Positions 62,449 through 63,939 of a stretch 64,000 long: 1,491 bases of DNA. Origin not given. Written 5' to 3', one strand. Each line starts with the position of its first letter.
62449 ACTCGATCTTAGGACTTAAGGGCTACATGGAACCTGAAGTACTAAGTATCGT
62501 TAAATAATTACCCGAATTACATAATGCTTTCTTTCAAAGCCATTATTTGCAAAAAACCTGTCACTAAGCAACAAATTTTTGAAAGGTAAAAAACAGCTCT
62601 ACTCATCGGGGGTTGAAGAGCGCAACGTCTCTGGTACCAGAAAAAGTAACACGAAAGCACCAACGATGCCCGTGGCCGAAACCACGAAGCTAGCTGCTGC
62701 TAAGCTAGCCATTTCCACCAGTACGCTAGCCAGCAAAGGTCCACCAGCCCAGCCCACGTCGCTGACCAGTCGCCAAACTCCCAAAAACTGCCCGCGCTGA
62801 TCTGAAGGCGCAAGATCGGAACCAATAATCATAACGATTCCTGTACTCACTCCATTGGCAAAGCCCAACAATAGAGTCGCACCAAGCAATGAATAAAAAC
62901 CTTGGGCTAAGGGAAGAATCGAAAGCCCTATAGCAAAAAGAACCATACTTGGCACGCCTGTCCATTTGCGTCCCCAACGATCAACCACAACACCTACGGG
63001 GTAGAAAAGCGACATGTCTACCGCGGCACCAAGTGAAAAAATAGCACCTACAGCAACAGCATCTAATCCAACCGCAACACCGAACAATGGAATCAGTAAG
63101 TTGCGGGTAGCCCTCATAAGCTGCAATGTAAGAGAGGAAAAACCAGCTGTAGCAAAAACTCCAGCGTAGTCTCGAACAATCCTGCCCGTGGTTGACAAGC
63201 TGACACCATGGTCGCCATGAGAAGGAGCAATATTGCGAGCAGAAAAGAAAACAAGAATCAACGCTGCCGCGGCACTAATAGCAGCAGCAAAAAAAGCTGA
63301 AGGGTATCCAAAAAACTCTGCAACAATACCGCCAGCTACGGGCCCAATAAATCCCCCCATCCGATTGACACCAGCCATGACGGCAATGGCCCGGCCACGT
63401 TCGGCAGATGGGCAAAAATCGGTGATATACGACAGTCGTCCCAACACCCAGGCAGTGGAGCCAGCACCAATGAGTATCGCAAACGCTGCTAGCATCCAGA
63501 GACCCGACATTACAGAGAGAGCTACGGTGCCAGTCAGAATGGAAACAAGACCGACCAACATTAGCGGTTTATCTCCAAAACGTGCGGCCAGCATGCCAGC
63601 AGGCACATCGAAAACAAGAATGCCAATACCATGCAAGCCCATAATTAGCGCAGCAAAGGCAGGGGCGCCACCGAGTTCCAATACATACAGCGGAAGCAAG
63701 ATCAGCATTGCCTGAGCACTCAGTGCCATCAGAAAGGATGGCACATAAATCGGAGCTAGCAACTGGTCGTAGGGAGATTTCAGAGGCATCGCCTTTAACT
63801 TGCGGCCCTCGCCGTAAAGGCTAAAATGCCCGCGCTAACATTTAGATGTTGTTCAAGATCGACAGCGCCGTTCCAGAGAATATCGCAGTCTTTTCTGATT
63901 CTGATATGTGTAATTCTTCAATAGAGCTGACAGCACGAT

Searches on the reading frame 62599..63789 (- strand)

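Call 64: search_protein_families(library=pfam, proteins=[window:62599-63789:-], max_evalue=0.000001)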
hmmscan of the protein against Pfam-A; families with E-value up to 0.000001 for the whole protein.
window:62599-63789:- (396 aa): 2 families
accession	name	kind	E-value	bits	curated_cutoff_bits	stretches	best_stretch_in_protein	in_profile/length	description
PF07690.21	MFS_1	-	6.3e-41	140.9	33.4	2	18-257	5-250/347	Major Facilitator Superfamily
PF00083.30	Sugar_tr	-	2.8e-09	36.8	22.3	1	248-389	52-195/452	Sugar (and other) transporter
